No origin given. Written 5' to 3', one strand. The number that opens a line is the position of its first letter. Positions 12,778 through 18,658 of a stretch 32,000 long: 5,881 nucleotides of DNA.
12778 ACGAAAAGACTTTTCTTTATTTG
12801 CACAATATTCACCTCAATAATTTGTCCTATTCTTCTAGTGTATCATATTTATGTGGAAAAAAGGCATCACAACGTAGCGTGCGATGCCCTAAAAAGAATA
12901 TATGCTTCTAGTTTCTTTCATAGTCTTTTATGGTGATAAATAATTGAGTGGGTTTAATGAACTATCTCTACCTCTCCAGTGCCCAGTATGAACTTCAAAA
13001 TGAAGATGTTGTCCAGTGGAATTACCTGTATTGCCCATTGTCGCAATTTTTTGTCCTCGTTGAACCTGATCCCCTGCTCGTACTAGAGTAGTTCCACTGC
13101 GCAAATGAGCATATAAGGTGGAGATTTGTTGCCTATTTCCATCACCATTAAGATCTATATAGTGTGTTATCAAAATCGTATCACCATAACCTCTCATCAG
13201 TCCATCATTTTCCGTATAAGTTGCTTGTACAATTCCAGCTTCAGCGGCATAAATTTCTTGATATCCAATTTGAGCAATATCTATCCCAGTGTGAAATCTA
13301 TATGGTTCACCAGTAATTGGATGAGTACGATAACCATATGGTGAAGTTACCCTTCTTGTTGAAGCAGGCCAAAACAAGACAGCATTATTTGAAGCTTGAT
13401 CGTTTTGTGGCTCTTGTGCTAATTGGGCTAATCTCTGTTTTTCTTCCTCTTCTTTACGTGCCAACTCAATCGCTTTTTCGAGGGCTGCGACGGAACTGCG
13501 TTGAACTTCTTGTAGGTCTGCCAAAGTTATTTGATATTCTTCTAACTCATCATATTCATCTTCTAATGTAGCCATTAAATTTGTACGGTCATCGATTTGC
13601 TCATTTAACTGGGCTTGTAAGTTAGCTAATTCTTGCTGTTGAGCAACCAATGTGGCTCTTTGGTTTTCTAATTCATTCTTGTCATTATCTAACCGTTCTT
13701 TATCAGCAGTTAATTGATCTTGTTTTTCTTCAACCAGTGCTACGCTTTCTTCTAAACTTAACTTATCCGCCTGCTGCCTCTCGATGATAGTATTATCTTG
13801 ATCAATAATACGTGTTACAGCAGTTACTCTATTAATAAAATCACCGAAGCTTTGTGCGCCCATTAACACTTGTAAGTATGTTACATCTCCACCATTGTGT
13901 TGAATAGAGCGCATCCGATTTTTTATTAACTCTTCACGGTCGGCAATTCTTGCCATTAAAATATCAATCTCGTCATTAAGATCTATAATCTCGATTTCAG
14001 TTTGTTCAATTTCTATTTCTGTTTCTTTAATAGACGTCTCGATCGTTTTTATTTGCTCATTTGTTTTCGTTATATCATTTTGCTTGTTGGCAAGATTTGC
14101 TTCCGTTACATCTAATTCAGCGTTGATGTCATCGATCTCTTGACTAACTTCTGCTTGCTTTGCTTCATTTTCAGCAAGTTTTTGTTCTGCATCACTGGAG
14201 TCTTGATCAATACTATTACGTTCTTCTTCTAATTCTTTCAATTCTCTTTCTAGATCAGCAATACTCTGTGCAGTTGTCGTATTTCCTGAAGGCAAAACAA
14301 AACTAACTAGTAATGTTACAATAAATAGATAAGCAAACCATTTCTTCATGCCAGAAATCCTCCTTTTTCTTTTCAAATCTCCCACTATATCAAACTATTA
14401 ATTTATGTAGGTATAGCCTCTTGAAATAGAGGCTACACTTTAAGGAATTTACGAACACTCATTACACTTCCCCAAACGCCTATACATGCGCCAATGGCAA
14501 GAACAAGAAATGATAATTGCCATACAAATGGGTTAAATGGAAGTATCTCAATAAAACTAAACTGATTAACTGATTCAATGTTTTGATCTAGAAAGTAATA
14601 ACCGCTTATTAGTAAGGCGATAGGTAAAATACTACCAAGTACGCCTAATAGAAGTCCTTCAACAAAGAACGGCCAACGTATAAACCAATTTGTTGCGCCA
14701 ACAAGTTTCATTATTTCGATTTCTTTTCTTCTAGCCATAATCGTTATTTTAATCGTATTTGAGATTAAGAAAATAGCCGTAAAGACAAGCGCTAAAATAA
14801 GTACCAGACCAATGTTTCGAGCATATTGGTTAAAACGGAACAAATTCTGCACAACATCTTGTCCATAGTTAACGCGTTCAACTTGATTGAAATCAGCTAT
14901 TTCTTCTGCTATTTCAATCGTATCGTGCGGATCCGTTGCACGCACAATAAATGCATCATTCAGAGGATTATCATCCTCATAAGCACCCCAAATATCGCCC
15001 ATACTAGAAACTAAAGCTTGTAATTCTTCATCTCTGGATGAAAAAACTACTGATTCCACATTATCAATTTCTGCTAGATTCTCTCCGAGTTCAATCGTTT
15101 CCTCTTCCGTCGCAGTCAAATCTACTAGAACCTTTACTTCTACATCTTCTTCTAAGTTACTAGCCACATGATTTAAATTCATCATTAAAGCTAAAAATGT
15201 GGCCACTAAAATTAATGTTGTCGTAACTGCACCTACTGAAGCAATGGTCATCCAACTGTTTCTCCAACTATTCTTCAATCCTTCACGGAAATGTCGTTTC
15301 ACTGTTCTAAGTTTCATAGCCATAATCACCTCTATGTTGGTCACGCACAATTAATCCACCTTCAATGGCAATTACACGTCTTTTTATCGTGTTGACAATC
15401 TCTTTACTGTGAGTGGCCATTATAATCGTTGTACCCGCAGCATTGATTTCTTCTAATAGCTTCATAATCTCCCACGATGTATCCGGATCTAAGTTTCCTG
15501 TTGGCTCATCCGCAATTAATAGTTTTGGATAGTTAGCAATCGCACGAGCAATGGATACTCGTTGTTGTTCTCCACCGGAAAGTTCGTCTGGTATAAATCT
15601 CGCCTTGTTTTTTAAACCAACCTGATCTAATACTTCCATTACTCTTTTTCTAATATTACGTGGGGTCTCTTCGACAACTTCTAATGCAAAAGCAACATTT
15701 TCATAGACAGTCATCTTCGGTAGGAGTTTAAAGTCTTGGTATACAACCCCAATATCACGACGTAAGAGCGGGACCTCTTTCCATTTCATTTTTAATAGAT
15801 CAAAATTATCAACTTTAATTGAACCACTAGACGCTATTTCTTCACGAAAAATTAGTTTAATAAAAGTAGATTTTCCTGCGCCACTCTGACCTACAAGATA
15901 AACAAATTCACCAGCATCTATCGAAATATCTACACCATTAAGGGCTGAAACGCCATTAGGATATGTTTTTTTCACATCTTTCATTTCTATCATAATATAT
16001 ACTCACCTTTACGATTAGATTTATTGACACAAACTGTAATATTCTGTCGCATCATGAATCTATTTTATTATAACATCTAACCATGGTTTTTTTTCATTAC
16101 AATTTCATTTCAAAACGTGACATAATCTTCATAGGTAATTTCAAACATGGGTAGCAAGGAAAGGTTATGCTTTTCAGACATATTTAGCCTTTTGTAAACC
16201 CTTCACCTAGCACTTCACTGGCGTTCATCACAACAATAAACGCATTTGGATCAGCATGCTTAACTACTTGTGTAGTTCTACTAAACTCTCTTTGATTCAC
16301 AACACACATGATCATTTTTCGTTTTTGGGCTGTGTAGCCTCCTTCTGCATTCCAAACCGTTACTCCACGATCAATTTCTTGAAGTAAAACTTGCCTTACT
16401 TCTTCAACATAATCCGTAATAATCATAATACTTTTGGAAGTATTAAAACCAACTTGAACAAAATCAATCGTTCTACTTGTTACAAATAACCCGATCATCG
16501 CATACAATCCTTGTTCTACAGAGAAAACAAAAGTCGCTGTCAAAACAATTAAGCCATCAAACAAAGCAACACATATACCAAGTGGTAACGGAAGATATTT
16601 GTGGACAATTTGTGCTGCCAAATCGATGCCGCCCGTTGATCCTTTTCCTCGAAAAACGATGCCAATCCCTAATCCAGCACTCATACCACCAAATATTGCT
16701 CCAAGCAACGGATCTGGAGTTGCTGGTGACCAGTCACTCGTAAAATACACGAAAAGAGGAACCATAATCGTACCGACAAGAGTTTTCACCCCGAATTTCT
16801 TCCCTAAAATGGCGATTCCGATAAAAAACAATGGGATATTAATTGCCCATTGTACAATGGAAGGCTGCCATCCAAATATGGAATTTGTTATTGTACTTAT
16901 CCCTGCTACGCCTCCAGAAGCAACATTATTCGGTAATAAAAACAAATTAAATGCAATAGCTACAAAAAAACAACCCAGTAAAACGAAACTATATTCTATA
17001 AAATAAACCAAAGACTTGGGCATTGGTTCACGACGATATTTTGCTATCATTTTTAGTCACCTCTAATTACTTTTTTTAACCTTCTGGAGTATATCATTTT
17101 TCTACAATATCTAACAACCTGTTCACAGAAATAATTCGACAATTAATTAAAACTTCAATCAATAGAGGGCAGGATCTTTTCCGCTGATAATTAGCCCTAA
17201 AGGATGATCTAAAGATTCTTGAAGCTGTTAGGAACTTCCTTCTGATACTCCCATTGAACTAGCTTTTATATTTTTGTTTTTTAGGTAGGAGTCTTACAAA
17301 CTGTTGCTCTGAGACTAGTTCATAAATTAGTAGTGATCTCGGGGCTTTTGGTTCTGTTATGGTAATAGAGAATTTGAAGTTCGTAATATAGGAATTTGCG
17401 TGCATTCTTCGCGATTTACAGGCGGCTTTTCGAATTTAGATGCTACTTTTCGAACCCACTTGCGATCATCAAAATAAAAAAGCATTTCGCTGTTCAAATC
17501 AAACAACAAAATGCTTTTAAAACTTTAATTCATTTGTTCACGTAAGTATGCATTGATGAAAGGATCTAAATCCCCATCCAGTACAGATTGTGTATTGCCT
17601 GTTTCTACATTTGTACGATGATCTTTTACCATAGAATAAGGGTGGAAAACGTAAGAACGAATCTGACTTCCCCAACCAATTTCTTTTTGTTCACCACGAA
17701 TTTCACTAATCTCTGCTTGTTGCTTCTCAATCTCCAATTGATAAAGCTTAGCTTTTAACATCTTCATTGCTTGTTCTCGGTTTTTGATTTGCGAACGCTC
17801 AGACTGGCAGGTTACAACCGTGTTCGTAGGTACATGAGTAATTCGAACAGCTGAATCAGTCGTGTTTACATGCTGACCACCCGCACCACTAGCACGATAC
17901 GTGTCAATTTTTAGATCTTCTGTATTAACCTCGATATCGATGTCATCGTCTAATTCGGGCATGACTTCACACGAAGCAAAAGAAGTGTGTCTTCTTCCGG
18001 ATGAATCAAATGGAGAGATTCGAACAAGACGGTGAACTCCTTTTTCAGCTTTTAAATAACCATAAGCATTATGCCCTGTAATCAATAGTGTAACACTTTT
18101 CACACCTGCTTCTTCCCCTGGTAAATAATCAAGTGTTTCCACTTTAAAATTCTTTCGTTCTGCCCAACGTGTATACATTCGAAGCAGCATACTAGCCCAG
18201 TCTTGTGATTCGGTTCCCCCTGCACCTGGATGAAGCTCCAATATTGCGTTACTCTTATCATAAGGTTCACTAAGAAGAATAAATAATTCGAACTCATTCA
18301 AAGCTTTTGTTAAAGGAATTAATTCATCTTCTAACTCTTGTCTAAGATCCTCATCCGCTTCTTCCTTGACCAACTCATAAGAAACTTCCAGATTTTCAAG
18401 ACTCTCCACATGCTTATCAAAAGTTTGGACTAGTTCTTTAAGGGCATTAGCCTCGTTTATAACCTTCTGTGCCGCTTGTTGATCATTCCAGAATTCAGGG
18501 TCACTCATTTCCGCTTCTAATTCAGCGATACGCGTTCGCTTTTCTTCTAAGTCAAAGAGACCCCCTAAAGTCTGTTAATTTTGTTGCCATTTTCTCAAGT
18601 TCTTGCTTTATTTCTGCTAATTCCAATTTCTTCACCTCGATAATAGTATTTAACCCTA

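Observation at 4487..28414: One modular ~180-nt intergenic repeat occurs seven times in 32 kb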

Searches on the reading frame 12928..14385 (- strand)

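Call 21: search_protein_families(library=ncbifam, proteins=[window:12928-14385:-], max_evalue=0.00001)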
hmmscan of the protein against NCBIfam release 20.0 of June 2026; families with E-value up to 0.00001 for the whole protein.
window:12928-14385:- (485 aa): 16 families
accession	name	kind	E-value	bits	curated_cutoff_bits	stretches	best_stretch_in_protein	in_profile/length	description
NF046104.1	PptglHdxlasePcsB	equivalog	5.4e-19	68.7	450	1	78-342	28-286/400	peptidoglycan hydrolase PcsB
NF052336.1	PdgHdaseHSB100310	equivalog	2.7e-18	66.4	500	1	331-466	29-142/316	peptidoglycan hydrolase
NF040883.1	amid_act_ActS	equivalog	5.7e-17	61.8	375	1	298-485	80-235/242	amidase activator ActS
NF053824.1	PdgNdpepShyC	equivalog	3.8e-14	52.4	700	1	327-465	258-380/429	peptidoglycan DD-endopeptidase ShyC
NF008123.1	PRK10871.1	equivalog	5.2e-14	52.4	311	1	366-483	266-362/365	murein hydrolase activator NlpD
NF008652.0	PRK11649.1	equivalog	4.3e-12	45.4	341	1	343-467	291-399/439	murein DD-endopeptidase MepM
NF004799.0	PRK06148.1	subfamily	2.7e-11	42.2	1128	1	285-467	364-539/1015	hypothetical protein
NF052530.1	Heli_ShapePgp3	exception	9.5e-11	41.3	300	1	292-468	100-254/270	peptidoglycan metallopeptidase Pgp3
NF053825.1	PdgNdpepShyA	equivalog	9.6e-11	41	700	1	340-465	270-380/425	peptidoglycan DD-endopeptidase ShyA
NF041208.1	celldiv_DipM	equivalog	1.5e-09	37.6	740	1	336-483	297-417/419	cell division endopeptidase DipM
NF052529.1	PG_M23_Pgp6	exception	1.5e-09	37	600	1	242-465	207-419/452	peptidoglycan metallopeptidase Pgp6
NF008644.1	PRK11637.1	equivalog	1.5e-08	34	270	1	83-467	5-372/385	murein hydrolase activator EnvC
NF033885.1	conj_TraP_IncI1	equivalog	4.6e-08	33.1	135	1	12-149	13-146/217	conjugal transfer protein TraP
NF045487.1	ASRP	equivalog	4.4e-07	28.9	300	1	40-320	156-432/593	archaea-specific SMC-related protein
TIGR02168.1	SMC_prok_B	equivalog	1e-06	26.8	567.35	1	38-159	747-868/1181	chromosome segregation protein SMC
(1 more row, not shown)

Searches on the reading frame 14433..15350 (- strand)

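Call 21: search_protein_families(library=ncbifam, proteins=[window:14433-15350:-], max_evalue=0.00001)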
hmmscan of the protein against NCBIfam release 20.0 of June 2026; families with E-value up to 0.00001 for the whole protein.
window:14433-15350:- (305 aa): 6 families
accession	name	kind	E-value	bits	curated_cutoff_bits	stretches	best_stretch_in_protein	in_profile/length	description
NF038347.1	FtsX_Gpos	exception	3.1e-118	394.4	225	1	15-304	2-296/296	permease-like cell division protein FtsX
TIGR00439.2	FtsX_Gneg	equivalog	7.8e-67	225.5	255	1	18-304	2-292/292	permease-like cell division protein FtsX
NF038346.1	FtsX_actino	exception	3.2e-44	151.6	250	1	22-305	6-308/308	permease-like cell division protein FtsX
TIGR02212.1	lolCE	equivalog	2.3e-08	33.4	362.45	1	139-263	227-351/411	lipoprotein-releasing ABC transporter permease subunit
TIGR02213.1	lolE_release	exception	5.1e-07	28.9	540.35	1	158-246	246-334/411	lipoprotein-releasing ABC transporter permease subunit LolE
NF008357.0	PRK11146.1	exception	6.1e-07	28.6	439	1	153-247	244-338/414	lipoprotein-releasing ABC transporter permease subunit LolE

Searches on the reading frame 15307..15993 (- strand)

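Call 21: search_protein_families(library=ncbifam, proteins=[window:15307-15993:-], max_evalue=0.00001)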
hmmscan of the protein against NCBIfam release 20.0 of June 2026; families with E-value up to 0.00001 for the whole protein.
window:15307-15993:- (228 aa): 187 families (the best 25 are shown)
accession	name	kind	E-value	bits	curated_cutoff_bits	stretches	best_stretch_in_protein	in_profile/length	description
TIGR02673.1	FtsE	equivalog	8.7e-87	290.3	264.85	1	1-213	1-213/214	cell division ATP-binding protein FtsE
TIGR02315.1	ABC_phnC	equivalog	3.2e-55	187.2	266.1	1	1-219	1-228/243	phosphonate ABC transporter ATP-binding protein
NF007027.0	PRK09493.1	equivalog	3.5e-53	180.4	379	1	1-220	1-219/240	glutamine ABC transporter ATP-binding protein GlnQ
TIGR02314.1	ABC_MetN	equivalog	8.3e-52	176.3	499.7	1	1-219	1-223/343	methionine ABC transporter ATP-binding protein MetN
TIGR03608.1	L_ocin_972_ABC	subfamily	1.6e-51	174.7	254.85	1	4-206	1-203/206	putative bacteriocin export ABC transporter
NF038007.1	ABC_ATP_DarD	equivalog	1.7e-51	174.8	375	1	1-213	1-216/218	darobactin export ABC transporter ATP-binding protein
TIGR02211.1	LolD_lipo_ex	equivalog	5.5e-51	173.2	307.75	1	1-212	1-217/221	lipoprotein-releasing ABC transporter ATP-binding protein LolD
TIGR02982.1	heterocyst_DevA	subfamily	1.1e-47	162.4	295.8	1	2-215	2-219/220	ABC exporter ATP-binding subunit, DevA family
NF040933.2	ABC_arch_GlcV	equivalog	3.5e-47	161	450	1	2-216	3-221/357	glucose ABC transporter ATP-binding protein GlcV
NF006987.0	PRK09452.1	equivalog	8.7e-46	156.3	482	1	1-218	17-229/378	spermidine/putrescine ABC transporter ATP-binding protein PotA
NF007826.0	PRK10535.1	equivalog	1.9e-45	155.3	966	1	2-220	5-226/648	macrolide ABC transporter ATP-binding protein/permease MacB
TIGR04520.1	ECF_ATPase_1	equivalog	2.5e-45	155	315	1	2-217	1-216/269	energy-coupling factor transporter ATPase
NF043075.1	MMSYN1_0197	equivalog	4.1e-45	154.2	550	1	1-215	2-211/341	spermidine/putrescine ABC transporter ATP-binding protein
TIGR04521.1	ECF_ATPase_2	equivalog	6.1e-45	153.4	330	1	2-220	1-228/279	energy-coupling factor transporter ATPase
TIGR03265.1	PhnT2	equivalog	3.3e-44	151.5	457.7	1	2-216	5-214/353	putative 2-aminoethylphosphonate ABC transporter ATP-binding protein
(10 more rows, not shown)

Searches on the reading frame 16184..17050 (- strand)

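Call 21: search_protein_families(library=ncbifam, proteins=[window:16184-17050:-], max_evalue=0.00001)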
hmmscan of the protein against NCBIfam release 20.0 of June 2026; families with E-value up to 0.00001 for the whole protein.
window:16184-17050:- (288 aa): 1 family
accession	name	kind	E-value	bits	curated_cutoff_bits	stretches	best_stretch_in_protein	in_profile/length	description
NF003194.0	PRK04164.1-5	equivalog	1.1e-06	28.3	160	1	186-282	73-164/178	hypothetical protein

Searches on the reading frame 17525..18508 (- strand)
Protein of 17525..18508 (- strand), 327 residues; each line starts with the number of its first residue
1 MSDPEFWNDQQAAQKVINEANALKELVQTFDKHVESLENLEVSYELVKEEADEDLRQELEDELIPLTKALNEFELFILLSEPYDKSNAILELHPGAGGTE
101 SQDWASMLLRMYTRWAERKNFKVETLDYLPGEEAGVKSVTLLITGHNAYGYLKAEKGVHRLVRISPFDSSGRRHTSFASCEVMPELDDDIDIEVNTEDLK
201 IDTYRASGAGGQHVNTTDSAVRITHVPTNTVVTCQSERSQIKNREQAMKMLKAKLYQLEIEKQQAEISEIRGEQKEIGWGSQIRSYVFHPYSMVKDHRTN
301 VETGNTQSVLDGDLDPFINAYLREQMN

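Call 22: search_protein_families(library=ncbifam, proteins=[window:17525-18508:-], max_evalue=0.00001)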
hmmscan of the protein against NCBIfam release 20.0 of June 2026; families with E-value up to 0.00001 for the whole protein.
window:17525-18508:- (327 aa): 5 families
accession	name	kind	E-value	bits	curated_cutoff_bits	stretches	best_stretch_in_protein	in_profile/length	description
TIGR00020.2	prfB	exception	1.9e-160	533.6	370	1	1-323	31-353/353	peptide chain release factor 2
NF001859.2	PRK00591.1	equivalog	2.3e-94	316.4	400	1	1-325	15-342/347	peptide chain release factor 1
TIGR00019.1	prfA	equivalog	1.7e-91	306.9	423.25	1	2-325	25-350/361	peptide chain release factor 1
TIGR03072.1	release_prfH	equivalog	5.2e-34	117.5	166.65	1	90-285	3-194/200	peptide chain release factor H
NF006718.0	PRK09256.1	equivalog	2.1e-11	43.7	100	1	191-224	9-42/140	alternative ribosome rescue aminoacyl-tRNA hydrolase ArfB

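Call 40: find_encoding_contigs(protein=window:17525-18508:-, flank=6000, max_places=8)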
Protein window:17525-18508:- (327 aa): 7 contigs read that carry it; 7 places shown.
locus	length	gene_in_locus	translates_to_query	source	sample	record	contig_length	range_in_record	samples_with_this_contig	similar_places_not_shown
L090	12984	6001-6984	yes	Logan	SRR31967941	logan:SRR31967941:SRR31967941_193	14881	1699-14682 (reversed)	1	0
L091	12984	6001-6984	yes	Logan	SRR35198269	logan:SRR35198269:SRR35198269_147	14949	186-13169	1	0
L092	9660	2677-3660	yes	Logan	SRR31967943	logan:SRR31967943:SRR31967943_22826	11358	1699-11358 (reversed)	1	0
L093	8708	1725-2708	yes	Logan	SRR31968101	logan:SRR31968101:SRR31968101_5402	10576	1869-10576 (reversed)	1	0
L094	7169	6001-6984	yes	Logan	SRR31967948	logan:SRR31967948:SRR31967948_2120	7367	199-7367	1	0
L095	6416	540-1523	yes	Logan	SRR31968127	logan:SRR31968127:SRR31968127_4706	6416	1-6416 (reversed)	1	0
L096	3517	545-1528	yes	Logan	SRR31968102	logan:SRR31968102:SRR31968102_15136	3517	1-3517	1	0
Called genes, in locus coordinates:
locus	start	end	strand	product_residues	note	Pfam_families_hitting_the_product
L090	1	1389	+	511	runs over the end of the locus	PF00370:FGGY_N, PF02782:FGGY_C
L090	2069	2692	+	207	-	-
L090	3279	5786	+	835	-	PF07517:SecA_DEAD, PF00270:DEAD (weak), PF01043:SecA_PP_bind, PF21090:P-loop_SecA, PF07516:SecA_SW, PF02810:SEC-C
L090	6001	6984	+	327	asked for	PF03462:PCRF, PF00472:RF-1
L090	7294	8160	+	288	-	PF02588:YitT_membrane, PF10035:DUF2179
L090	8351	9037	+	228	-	PF00005:ABC_tran, PF13304:AAA_21 (weak)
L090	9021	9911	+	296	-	PF18075:FtsX_ECD, PF02687:FtsX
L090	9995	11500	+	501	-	PF24568:CC_PcsB, PF01551:Peptidase_M23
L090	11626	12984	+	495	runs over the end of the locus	PF22694:CtpB_N-like, PF00595:PDZ, PF13180:PDZ_2, PF17820:PDZ_6, PF03572:Peptidase_S41, PF01471:PG_binding_1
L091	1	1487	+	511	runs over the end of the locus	PF00370:FGGY_N, PF02782:FGGY_C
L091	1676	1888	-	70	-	-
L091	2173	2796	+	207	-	-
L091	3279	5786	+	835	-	PF07517:SecA_DEAD, PF00270:DEAD (weak), PF01043:SecA_PP_bind, PF21090:P-loop_SecA, PF07516:SecA_SW, PF02810:SEC-C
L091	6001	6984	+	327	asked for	PF03462:PCRF, PF00472:RF-1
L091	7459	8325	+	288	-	PF02588:YitT_membrane, PF10035:DUF2179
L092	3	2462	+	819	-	?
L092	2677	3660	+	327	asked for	PF03462:PCRF, PF00472:RF-1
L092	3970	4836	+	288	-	PF02588:YitT_membrane, PF10035:DUF2179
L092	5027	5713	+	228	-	PF00005:ABC_tran, PF13304:AAA_21 (weak)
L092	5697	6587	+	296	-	PF18075:FtsX_ECD, PF02687:FtsX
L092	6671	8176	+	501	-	PF24568:CC_PcsB, PF01551:Peptidase_M23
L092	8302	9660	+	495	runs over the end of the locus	PF22694:CtpB_N-like, PF00595:PDZ, PF13180:PDZ_2, PF17820:PDZ_6, PF03572:Peptidase_S41, PF01471:PG_binding_1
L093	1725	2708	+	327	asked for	PF03462:PCRF, PF00472:RF-1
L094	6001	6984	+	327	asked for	PF03462:PCRF, PF00472:RF-1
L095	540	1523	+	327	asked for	PF03462:PCRF, PF00472:RF-1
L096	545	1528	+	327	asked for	PF03462:PCRF, PF00472:RF-1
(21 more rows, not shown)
